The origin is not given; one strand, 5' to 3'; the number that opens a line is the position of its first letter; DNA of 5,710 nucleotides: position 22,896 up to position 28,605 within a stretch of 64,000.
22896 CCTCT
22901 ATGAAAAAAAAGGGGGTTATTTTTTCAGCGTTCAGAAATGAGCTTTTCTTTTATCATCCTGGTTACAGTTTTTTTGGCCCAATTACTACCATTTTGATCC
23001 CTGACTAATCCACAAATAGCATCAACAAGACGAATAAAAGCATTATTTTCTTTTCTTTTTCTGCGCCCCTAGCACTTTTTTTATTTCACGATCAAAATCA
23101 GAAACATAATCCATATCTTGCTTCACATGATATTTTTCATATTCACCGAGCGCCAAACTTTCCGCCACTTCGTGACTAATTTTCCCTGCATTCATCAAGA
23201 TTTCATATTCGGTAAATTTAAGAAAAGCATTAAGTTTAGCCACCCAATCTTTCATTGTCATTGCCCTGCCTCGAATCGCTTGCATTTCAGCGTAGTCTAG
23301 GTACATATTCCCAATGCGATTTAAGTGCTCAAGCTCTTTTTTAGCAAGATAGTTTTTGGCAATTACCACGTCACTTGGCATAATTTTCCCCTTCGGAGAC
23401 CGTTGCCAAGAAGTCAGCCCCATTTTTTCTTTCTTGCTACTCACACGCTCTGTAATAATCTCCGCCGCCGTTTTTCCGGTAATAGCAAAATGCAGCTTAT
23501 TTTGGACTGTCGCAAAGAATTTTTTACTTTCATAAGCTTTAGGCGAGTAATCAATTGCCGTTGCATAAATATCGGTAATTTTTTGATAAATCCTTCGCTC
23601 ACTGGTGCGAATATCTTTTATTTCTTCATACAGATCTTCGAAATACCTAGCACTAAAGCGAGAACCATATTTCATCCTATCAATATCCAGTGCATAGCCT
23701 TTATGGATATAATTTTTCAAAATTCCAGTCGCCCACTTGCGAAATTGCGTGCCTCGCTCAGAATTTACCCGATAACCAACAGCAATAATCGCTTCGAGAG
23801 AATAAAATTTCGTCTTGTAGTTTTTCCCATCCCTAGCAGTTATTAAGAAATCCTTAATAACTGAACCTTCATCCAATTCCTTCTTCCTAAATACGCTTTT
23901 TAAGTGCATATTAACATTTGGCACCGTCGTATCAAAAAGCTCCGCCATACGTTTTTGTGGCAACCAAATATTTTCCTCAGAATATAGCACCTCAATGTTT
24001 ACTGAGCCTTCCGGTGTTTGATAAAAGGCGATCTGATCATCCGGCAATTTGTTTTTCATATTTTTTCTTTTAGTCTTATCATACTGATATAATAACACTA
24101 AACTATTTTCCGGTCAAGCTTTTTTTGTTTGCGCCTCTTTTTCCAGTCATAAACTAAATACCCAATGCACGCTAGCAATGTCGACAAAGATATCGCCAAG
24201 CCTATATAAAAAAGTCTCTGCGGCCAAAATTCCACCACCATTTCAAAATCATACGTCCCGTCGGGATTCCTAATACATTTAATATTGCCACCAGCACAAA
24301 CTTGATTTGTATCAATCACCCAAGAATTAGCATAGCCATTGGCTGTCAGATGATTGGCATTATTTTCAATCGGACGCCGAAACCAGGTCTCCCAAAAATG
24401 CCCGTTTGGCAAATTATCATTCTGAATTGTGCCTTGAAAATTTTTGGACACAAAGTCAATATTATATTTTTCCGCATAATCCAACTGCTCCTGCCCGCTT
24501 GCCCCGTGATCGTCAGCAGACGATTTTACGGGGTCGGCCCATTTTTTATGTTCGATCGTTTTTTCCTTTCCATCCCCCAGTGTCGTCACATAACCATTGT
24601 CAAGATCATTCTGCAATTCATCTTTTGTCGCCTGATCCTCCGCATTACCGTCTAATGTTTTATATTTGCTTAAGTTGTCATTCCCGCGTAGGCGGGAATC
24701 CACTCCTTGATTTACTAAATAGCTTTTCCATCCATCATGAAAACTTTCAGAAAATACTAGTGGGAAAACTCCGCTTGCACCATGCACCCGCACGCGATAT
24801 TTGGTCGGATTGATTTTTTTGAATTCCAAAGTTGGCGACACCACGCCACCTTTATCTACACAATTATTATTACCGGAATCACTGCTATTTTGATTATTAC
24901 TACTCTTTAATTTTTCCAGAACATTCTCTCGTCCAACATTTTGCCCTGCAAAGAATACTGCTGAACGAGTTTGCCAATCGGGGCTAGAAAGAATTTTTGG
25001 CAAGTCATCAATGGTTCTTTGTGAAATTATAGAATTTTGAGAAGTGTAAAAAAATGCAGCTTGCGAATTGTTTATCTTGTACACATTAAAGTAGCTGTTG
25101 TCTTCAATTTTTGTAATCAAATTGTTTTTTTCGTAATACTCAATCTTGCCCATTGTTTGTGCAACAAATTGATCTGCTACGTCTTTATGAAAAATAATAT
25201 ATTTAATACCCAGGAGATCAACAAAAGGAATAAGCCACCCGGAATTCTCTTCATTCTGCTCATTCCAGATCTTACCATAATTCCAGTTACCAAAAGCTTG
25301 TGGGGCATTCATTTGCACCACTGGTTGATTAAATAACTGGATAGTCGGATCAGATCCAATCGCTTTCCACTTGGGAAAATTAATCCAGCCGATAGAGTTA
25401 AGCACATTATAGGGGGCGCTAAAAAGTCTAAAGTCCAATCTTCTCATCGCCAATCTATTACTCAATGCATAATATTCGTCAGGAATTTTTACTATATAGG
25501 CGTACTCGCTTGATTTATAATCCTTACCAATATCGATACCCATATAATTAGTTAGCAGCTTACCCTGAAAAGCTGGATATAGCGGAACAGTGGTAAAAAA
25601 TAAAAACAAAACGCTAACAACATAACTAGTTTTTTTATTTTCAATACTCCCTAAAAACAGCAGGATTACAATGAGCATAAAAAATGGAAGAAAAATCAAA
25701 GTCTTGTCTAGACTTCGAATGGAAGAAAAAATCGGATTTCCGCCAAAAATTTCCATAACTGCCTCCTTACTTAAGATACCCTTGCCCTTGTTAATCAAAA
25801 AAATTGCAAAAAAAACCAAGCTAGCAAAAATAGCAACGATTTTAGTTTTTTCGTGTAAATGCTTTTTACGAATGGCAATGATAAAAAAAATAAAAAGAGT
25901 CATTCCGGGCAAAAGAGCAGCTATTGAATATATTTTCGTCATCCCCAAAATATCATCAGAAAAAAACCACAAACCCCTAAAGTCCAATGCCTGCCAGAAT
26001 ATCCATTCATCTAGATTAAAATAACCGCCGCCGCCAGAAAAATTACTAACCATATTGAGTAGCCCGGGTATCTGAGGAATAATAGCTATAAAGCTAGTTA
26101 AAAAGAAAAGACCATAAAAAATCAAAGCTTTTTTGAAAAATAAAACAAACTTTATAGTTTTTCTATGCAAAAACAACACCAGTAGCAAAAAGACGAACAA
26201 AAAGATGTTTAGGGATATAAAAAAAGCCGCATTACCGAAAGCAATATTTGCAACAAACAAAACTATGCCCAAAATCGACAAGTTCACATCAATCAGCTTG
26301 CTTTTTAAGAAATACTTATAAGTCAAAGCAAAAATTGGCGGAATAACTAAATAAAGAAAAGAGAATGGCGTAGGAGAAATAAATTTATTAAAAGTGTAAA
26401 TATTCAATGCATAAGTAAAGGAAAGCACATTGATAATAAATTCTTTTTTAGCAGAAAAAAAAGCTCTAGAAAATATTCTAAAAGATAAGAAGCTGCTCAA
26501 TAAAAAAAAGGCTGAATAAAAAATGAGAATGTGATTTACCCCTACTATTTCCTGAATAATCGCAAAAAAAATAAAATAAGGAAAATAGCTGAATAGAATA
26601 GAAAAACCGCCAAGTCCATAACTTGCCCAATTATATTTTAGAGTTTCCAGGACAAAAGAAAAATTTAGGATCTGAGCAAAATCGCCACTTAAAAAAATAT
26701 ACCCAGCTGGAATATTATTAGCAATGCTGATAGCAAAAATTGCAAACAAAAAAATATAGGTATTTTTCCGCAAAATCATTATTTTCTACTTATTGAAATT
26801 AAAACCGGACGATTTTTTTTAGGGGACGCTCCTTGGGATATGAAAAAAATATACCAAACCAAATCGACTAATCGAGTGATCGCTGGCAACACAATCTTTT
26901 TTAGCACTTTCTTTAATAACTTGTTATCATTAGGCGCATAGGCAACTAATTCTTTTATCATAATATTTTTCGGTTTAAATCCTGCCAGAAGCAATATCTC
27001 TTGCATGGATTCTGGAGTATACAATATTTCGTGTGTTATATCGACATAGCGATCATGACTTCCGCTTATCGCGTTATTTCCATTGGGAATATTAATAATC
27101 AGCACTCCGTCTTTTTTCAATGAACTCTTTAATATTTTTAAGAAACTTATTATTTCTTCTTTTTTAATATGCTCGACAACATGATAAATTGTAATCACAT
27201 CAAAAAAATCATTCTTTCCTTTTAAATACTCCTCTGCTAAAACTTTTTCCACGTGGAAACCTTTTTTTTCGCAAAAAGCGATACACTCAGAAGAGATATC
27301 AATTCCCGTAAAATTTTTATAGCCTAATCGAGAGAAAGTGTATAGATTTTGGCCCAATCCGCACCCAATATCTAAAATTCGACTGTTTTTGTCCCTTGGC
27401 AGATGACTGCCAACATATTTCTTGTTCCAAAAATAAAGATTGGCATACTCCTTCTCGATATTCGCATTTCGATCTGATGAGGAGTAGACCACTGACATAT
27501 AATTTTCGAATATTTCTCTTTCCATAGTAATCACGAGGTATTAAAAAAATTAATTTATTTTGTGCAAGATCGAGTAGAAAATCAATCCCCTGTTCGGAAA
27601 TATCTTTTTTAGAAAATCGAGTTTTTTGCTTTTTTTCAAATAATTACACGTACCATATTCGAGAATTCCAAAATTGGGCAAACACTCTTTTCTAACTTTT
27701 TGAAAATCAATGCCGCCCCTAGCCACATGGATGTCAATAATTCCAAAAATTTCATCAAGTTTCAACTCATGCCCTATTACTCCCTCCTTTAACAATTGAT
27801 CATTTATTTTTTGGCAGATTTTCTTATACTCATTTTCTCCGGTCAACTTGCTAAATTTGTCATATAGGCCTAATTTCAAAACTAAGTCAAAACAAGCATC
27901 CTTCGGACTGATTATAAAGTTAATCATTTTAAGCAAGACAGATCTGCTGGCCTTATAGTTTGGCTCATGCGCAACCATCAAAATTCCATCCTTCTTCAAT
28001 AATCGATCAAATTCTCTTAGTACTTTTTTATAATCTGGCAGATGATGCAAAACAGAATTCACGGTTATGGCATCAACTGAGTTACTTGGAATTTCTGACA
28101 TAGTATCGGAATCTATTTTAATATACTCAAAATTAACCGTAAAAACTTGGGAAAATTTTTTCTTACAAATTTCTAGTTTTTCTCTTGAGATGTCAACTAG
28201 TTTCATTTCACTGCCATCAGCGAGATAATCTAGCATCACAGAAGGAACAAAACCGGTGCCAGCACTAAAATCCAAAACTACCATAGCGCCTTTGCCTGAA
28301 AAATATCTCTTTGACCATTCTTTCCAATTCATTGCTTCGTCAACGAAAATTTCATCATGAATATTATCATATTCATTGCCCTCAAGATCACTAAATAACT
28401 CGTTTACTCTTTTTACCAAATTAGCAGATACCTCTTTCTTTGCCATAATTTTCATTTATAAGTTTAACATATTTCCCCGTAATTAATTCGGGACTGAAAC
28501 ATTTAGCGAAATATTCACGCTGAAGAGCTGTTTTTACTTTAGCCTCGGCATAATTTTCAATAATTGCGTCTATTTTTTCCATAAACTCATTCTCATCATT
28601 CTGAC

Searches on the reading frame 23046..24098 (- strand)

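Call 59: search_protein_families(library=pfam, proteins=[window:23046-24098:-], max_evalue=0.0001)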
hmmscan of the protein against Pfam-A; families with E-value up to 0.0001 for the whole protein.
window:23046-24098:- (351 aa): 1 family
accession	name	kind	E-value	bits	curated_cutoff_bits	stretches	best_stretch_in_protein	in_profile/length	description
PF13310.11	Virulence_RhuM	-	1e-101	339.9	33.7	1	79-328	1-249/252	Virulence protein RhuM family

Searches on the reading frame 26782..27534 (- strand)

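Call 59: search_protein_families(library=pfam, proteins=[window:26782-27534:-], max_evalue=0.0001)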
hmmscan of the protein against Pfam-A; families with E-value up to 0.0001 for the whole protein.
window:26782-27534:- (251 aa): 9 families
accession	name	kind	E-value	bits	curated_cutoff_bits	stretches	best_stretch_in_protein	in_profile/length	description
PF13489.12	Methyltransf_23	-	3.1e-17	63.2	27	1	47-187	20-160/164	Methyltransferase domain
PF08241.18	Methyltransf_11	-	8.5e-13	49.2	21.2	1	54-147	1-95/95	Methyltransferase domain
PF13649.12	Methyltransf_25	-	1.7e-12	48.3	27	1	53-143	1-97/97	Methyltransferase domain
PF08242.18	Methyltransf_12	-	3.3e-11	44.2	30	1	54-145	1-98/98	Methyltransferase domain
PF13847.12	Methyltransf_31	-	3.1e-10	40.3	27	1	48-151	2-113/145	Methyltransferase domain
PF07021.18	MetW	-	2.9e-07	30.7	21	1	50-151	14-111/193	Methionine biosynthesis protein MetW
PF02353.26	CMAS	-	3.4e-07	30.3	27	1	49-148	62-165/273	Mycolic acid cyclopropane synthetase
PF08003.17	Methyltransf_9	-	1.7e-06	27.7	23.8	1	25-176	93-248/315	Protein of unknown function (DUF1698)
PF05891.18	Methyltransf_PK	-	1.9e-05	24.8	27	1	48-180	54-188/218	AdoMet dependent proline di-methyltransferase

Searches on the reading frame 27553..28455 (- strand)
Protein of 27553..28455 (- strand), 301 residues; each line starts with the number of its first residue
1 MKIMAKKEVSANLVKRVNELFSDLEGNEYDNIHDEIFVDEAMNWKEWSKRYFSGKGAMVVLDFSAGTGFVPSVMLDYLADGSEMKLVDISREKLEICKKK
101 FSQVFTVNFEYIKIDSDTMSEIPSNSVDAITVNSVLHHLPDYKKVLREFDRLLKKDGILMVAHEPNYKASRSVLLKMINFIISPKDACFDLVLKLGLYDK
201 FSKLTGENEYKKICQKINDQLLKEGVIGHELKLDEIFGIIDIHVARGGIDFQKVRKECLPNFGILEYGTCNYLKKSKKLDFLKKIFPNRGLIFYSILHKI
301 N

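Call 59: search_protein_families(library=pfam, proteins=[window:27553-28455:-], max_evalue=0.0001)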
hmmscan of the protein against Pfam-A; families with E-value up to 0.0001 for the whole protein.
window:27553-28455:- (301 aa): 7 families
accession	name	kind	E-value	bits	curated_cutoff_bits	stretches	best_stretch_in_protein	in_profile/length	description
PF01209.24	Ubie_methyltran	-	8.3e-18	65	20.1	1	15-161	7-151/233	ubiE/COQ5 methyltransferase family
PF08241.18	Methyltransf_11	-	1e-16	61.8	21.2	1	61-160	1-94/95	Methyltransferase domain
PF13847.12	Methyltransf_31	-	7.9e-16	58.5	27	1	56-164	3-112/145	Methyltransferase domain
PF08242.18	Methyltransf_12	-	7.6e-14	52.7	30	1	61-159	1-98/98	Methyltransferase domain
PF13649.12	Methyltransf_25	-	3.7e-13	50.4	27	1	60-157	1-97/97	Methyltransferase domain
PF13489.12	Methyltransf_23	-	3.1e-11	43.7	27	1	54-162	20-117/164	Methyltransferase domain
PF05175.20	MTS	-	1.7e-05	24.9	23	1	59-169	34-146/170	Methyltransferase small domain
